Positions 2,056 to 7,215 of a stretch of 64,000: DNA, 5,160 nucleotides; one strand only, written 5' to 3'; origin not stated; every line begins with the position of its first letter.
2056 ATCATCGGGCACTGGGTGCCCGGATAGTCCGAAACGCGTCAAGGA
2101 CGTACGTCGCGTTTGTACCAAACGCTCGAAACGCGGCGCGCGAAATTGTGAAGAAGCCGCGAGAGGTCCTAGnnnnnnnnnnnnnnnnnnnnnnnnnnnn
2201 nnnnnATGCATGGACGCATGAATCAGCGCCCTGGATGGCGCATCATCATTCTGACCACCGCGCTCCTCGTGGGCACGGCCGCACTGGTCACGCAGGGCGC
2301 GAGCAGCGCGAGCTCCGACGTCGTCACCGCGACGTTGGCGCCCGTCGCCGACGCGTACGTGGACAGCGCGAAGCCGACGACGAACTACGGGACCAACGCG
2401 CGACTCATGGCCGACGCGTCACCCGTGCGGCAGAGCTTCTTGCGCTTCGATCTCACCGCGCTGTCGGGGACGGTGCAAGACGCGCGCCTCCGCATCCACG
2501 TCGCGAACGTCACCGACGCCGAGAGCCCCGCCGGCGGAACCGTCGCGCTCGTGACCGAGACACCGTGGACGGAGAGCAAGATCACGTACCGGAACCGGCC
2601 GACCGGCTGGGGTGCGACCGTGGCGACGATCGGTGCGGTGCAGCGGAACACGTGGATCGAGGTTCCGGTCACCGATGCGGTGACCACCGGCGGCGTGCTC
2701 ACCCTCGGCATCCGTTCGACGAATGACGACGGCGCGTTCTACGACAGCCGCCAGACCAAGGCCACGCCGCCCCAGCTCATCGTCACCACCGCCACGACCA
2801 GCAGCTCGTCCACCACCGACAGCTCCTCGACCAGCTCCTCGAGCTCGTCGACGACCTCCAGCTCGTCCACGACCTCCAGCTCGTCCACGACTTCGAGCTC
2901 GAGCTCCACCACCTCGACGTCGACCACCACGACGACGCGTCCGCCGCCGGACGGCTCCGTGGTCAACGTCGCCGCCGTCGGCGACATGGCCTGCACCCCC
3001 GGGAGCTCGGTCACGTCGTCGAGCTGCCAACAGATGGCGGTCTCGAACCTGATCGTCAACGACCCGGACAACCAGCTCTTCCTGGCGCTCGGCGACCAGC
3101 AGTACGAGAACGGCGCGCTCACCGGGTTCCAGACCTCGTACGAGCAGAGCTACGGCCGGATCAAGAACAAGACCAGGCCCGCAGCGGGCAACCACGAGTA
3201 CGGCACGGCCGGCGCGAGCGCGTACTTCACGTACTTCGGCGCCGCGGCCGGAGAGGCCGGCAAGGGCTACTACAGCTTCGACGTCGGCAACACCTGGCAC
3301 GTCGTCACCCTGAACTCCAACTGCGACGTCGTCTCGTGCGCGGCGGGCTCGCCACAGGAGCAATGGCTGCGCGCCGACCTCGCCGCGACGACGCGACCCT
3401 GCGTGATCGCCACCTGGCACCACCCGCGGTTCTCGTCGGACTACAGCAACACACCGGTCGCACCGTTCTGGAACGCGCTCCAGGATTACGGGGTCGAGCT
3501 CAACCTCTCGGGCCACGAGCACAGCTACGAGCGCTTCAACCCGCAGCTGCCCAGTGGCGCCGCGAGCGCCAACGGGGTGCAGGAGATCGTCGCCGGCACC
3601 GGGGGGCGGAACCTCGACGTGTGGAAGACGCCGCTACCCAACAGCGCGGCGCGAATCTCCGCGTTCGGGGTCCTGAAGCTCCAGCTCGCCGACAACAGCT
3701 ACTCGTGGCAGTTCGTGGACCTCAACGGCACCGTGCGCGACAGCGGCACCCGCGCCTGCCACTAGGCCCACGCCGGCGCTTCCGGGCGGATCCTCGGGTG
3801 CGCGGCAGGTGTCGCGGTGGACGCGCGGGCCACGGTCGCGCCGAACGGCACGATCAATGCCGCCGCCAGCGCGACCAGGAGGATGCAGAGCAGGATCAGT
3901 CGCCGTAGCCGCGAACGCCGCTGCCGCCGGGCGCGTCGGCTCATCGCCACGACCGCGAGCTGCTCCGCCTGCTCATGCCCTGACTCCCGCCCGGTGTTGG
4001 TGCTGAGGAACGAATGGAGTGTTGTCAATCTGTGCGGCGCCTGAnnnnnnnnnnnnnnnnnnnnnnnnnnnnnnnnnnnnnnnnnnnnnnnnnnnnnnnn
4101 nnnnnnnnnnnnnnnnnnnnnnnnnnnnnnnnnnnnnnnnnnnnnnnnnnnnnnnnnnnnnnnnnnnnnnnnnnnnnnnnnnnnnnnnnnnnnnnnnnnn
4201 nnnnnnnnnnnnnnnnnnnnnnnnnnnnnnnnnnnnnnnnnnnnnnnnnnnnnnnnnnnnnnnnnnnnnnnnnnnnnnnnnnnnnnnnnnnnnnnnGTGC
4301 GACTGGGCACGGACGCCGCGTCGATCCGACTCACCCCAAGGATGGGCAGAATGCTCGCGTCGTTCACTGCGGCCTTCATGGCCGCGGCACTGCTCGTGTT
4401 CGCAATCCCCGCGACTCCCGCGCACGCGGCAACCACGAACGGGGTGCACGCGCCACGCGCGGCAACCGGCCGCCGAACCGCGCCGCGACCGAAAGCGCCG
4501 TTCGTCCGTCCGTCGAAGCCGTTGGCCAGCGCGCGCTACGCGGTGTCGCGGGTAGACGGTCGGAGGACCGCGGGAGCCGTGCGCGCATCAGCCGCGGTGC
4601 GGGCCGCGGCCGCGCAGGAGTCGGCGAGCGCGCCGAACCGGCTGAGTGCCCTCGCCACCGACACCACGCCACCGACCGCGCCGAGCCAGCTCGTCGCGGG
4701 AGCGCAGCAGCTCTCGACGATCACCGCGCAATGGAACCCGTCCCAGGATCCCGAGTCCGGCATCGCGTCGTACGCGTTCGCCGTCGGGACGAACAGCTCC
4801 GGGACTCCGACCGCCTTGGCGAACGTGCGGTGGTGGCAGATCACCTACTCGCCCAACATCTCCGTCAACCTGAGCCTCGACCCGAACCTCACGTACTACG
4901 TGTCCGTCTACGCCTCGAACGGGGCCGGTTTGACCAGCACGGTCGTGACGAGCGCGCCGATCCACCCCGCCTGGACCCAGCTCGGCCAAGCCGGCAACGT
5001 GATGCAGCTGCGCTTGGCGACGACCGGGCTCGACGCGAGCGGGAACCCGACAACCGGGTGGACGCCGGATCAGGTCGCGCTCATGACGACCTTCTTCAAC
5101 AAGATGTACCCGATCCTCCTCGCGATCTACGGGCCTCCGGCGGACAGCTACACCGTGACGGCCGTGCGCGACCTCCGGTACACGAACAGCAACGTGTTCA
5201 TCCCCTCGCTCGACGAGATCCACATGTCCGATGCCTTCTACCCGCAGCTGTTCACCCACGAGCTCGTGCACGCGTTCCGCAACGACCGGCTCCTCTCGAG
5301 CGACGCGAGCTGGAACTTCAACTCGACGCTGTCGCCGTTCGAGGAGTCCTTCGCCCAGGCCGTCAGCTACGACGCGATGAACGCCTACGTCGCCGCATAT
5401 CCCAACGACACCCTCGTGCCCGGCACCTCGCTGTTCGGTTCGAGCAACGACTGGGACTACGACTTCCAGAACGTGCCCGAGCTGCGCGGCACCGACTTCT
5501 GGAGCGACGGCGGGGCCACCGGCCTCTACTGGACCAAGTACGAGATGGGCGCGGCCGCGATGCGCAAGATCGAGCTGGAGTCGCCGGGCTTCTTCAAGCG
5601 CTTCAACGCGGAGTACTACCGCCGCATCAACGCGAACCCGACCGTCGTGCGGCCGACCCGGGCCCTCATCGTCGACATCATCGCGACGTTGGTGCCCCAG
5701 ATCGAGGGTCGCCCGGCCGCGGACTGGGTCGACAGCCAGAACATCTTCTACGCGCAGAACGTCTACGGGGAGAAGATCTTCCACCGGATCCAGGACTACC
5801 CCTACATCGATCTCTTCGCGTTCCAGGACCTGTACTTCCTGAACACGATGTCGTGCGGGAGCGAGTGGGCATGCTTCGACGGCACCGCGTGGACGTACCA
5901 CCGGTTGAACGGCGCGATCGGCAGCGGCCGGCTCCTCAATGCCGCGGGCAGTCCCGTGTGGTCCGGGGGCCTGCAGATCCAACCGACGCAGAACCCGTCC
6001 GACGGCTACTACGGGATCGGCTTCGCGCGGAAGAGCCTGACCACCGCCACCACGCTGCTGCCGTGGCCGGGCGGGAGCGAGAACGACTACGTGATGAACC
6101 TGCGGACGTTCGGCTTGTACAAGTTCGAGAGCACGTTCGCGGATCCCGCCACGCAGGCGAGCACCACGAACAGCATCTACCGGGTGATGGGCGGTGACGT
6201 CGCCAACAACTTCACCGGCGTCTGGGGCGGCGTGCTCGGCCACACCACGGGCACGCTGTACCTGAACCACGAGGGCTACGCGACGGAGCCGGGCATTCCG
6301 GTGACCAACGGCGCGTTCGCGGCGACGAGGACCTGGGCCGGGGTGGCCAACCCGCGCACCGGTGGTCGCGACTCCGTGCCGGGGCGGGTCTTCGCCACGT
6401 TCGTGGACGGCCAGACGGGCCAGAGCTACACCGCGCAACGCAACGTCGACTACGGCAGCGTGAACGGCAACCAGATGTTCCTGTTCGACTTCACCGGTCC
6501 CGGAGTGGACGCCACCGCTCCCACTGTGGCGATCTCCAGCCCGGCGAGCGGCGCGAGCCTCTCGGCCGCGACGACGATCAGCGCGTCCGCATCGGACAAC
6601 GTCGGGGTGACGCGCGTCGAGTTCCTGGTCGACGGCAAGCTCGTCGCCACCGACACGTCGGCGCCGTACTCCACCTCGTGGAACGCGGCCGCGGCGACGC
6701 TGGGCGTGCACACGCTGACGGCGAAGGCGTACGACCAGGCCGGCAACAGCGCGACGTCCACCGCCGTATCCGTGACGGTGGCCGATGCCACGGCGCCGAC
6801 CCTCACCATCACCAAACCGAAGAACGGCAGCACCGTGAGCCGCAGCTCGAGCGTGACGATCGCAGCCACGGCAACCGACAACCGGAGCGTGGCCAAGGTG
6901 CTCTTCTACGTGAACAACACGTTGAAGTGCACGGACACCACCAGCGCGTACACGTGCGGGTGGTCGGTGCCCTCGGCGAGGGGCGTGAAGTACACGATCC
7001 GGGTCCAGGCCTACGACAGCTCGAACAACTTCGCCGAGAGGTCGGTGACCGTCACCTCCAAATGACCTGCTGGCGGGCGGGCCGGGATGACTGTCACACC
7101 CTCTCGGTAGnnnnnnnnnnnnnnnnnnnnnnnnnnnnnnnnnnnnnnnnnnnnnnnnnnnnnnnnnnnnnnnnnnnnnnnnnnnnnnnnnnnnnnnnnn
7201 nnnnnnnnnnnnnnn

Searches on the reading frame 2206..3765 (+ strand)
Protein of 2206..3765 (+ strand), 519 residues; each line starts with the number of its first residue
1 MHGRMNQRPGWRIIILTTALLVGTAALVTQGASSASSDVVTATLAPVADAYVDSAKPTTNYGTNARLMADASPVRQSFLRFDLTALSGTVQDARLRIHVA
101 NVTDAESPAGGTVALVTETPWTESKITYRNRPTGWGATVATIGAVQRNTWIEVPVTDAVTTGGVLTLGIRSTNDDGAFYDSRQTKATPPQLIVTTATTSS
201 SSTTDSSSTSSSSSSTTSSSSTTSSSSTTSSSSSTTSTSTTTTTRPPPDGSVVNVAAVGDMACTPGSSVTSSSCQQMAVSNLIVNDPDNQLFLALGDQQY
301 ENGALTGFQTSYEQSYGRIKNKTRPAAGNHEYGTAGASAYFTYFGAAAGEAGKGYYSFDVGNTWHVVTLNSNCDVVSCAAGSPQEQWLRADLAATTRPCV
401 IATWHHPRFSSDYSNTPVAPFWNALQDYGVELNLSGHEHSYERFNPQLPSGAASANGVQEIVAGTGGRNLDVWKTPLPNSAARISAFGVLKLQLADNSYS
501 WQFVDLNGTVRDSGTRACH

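Call 98: search_protein_families(library=pfam, proteins=[window:2206-3765:+], max_evalue=0.00001)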
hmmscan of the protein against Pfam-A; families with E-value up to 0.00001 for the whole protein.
window:2206-3765:+ (519 aa): 2 families
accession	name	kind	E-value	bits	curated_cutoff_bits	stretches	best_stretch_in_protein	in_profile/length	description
PF24517.2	CBM96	-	6.7e-33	114.3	26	1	41-195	2-164/164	Carbohydrate-binding module family 96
PF00149.33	Metallophos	-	3.1e-10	41.2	21.5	1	282-441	24-191/191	Calcineurin-like phosphoesterase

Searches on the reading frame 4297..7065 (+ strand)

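Call 98: search_protein_families(library=pfam, proteins=[window:4297-7065:+], max_evalue=0.00001)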
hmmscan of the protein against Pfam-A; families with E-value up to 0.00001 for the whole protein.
window:4297-7065:+ (922 aa): 2 families
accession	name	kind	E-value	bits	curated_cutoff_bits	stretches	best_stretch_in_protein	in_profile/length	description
PF17957.7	Big_7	-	7.8e-39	132.6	24.1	2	742-809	1-70/70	Bacterial Ig domain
PF06832.18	BiPBP_C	-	8.1e-06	26.1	26.8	0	739-820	7-87/90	Penicillin-Binding Protein C-terminus Family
